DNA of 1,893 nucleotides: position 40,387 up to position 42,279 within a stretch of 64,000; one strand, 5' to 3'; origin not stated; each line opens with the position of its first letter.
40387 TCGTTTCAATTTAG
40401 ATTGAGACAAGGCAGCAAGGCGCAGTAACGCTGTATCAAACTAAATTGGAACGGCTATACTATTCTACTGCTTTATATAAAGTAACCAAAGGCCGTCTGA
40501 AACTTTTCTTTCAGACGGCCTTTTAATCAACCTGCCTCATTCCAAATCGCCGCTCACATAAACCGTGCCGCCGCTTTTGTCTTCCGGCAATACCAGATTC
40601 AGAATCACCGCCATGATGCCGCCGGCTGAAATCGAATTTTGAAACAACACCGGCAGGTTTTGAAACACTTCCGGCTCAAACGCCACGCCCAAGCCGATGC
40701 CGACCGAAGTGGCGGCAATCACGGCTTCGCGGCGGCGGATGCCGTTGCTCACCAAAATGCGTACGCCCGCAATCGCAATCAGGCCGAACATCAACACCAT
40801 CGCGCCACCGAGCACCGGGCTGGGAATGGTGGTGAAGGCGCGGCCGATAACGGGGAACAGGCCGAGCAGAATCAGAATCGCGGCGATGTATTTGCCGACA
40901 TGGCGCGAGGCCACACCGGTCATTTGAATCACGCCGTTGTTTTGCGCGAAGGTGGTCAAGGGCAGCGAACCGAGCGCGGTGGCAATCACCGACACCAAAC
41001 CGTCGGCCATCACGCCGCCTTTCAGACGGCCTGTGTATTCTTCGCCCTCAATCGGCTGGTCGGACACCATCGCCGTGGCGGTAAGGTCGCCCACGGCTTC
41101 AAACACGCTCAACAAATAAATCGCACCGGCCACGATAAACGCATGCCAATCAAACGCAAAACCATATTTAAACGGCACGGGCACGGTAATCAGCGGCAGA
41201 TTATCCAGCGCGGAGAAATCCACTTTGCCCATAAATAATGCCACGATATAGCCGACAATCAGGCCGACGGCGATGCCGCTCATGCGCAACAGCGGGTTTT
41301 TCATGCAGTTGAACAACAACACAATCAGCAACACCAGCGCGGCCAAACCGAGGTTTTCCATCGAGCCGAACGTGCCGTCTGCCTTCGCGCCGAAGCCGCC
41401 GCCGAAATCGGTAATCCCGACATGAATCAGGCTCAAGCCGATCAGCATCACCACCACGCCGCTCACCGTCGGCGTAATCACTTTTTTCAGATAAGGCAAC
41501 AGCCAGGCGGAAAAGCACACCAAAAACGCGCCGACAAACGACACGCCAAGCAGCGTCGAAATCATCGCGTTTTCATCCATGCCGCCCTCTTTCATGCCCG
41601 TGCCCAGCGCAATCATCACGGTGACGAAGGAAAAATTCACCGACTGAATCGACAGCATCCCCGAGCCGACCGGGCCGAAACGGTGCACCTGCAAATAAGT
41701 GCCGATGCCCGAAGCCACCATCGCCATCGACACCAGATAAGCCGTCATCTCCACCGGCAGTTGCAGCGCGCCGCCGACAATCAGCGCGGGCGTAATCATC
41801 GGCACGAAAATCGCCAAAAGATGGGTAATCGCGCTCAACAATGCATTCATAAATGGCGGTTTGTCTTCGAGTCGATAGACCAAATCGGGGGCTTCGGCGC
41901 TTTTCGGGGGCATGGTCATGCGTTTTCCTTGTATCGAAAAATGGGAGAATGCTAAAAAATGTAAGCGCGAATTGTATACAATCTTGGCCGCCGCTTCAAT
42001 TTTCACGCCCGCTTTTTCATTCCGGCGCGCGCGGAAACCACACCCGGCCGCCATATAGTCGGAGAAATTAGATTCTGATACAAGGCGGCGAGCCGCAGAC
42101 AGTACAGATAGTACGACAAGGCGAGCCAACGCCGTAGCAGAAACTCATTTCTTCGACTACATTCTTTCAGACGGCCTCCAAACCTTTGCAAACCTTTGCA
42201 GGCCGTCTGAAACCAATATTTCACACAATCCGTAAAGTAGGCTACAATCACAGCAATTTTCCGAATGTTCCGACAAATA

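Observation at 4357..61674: A family of Correia-like TATAG...CTATA elements in at least five inverted-repeat variants and three size classes, about 25 copies in 64 kb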

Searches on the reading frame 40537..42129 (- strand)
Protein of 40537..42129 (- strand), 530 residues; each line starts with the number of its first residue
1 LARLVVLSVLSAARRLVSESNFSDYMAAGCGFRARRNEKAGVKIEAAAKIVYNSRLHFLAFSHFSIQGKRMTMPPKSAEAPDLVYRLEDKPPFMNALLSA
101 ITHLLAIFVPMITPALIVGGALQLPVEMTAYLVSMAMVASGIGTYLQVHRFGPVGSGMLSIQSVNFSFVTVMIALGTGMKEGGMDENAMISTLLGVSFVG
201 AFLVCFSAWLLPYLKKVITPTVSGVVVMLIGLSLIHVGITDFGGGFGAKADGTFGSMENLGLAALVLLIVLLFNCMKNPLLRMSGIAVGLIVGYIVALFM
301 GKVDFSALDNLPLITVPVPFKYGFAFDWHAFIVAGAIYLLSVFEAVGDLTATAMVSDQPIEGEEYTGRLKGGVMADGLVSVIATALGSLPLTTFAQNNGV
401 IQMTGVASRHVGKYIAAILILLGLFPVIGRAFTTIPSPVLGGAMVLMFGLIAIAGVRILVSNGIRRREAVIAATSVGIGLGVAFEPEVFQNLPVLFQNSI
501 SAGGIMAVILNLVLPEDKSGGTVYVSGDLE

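Call 22: search_protein_families(library=ncbifam, proteins=[window:40537-42129:-])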
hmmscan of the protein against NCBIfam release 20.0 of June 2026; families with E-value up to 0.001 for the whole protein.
window:40537-42129:- (530 aa): 6 families
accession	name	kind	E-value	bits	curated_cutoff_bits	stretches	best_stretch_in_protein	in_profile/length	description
TIGR00801.1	ncs2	superfamily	1.4e-122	409.6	291.8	1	91-513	2-415/415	NCS2 family nucleobase:cation symporter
TIGR03173.1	pbuX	subfamily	2.5e-122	408.6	414.15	1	100-515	2-407/407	xanthine permease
NF007995.0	PRK10720.1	equivalog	2.5e-28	99.1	477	1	86-482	7-377/429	uracil permease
TIGR03616.1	RutG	equivalog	7.1e-26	90.9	758.65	1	118-514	44-425/429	pyrimidine utilization transport protein G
NF008502.0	PRK11412.1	equivalog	1.8e-19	70.2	370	1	95-514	9-423/433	uracil/xanthine transporter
NF037981.1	NCS2_1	subfamily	7.4e-12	44.8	40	1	94-513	1-416/419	purine/pyrimidine permease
